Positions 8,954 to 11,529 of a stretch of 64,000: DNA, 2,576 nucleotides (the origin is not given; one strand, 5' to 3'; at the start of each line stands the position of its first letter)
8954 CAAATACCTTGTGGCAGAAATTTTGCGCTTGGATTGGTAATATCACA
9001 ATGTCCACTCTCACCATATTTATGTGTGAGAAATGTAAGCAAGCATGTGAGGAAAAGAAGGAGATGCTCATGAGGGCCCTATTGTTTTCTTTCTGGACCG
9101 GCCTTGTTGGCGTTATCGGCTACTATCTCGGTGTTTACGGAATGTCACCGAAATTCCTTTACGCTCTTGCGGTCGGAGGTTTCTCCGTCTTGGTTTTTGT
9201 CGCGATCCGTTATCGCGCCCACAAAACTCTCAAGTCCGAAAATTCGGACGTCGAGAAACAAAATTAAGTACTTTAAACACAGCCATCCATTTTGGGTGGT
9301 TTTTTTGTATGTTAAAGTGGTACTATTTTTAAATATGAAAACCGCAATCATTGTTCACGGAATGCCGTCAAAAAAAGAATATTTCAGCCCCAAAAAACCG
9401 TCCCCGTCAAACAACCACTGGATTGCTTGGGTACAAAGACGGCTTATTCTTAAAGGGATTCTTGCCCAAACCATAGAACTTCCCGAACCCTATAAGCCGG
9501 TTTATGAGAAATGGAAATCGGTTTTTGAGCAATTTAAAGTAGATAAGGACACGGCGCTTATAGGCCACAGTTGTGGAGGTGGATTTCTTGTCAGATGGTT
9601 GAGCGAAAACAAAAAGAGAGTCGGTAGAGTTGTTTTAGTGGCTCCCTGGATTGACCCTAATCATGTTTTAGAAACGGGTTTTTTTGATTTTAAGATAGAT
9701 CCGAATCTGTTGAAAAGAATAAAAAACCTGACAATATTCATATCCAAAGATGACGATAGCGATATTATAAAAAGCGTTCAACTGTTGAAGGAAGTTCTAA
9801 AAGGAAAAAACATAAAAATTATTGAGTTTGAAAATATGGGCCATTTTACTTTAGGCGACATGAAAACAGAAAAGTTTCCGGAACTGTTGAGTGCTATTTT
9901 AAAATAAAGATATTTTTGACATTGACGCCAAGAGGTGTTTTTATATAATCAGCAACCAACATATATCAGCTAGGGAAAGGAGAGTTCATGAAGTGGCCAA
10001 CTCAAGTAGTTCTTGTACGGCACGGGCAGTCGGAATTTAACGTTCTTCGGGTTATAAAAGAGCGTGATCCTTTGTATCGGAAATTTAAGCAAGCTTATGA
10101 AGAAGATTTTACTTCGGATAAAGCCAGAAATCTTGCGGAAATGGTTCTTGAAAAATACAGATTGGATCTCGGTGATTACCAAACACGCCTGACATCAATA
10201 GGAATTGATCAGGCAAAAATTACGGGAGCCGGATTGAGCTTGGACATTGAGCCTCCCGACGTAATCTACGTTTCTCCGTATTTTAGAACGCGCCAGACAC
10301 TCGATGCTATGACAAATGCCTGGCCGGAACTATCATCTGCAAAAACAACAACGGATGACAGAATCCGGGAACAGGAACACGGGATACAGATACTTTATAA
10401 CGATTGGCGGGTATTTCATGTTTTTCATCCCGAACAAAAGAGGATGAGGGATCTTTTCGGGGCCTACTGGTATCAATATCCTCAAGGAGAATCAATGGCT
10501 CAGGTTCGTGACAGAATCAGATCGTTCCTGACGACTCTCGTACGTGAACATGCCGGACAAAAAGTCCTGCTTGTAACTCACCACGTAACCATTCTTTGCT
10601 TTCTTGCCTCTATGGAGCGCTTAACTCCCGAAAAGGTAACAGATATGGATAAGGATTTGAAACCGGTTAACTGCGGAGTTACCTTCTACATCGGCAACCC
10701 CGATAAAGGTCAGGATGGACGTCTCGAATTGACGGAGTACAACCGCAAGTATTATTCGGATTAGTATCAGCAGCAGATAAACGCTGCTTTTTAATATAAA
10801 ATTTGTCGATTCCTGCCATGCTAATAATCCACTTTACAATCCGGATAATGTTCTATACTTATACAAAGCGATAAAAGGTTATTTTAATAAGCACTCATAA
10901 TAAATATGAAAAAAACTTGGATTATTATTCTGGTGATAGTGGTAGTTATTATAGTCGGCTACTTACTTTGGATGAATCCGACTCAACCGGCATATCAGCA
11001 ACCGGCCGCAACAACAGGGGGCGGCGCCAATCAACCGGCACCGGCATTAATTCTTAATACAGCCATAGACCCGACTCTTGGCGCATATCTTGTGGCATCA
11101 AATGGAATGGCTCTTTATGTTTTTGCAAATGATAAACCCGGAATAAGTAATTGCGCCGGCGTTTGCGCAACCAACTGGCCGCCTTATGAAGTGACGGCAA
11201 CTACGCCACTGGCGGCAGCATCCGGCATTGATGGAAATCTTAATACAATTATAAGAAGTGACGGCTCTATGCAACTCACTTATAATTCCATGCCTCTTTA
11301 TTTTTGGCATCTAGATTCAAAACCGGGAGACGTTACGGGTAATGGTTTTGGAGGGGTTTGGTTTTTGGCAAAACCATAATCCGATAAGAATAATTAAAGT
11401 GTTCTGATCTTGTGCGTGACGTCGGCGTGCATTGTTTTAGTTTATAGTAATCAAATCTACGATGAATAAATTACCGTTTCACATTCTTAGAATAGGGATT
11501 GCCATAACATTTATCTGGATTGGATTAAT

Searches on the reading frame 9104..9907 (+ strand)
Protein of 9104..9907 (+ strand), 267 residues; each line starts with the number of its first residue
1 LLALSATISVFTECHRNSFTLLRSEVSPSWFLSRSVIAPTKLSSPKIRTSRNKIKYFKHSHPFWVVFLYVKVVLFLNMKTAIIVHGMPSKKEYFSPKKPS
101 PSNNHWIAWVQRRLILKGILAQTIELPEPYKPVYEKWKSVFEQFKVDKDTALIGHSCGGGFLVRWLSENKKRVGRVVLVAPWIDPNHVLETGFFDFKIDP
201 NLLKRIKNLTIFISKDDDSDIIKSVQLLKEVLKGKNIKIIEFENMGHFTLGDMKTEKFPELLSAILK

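Call 40: search_protein_families(library=pfam, proteins=[window:9104-9907:+], max_evalue=0.001)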
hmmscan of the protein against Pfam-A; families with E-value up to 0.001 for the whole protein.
window:9104-9907:+ (267 aa): 3 families
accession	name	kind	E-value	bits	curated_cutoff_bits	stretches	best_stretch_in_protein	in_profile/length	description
PF06821.19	Ser_hydrolase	-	1.4e-09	38.6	22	1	102-249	11-155/172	Serine hydrolase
PF00561.26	Abhydrolase_1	-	1.8e-06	28.3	25.8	1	148-190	69-110/245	alpha/beta hydrolase fold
PF12146.15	Hydrolase_4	-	1.7e-05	24.7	27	1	147-200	75-128/239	Serine aminopeptidase, S33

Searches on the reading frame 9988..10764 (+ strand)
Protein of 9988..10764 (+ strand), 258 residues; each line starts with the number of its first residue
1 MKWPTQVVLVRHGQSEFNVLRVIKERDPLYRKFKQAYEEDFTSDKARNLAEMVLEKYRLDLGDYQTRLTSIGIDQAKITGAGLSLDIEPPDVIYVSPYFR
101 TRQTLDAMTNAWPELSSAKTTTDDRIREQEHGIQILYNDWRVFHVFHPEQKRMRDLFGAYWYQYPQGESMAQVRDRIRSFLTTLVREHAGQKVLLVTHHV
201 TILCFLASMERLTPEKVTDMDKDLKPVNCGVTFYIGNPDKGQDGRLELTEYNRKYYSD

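Call 40: search_protein_families(library=pfam, proteins=[window:9988-10764:+], max_evalue=0.001)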
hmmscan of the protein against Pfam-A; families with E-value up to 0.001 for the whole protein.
window:9988-10764:+ (258 aa): 1 family
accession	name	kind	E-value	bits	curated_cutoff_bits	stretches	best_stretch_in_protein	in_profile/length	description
PF00300.27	His_Phos_1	-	8.1e-25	88.1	21.7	1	64-222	21-171/194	Histidine phosphatase superfamily (branch 1)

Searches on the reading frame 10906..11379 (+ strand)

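Call 40: search_protein_families(library=pfam, proteins=[window:10906-11379:+], max_evalue=0.001)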
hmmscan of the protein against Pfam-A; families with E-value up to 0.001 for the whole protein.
window:10906-11379:+ (157 aa): 1 family
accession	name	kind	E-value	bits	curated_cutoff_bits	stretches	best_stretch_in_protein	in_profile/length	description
PF03640.20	Lipoprotein_15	-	5.8e-30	103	24.4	2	114-156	2-47/47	Secreted repeat of unknown function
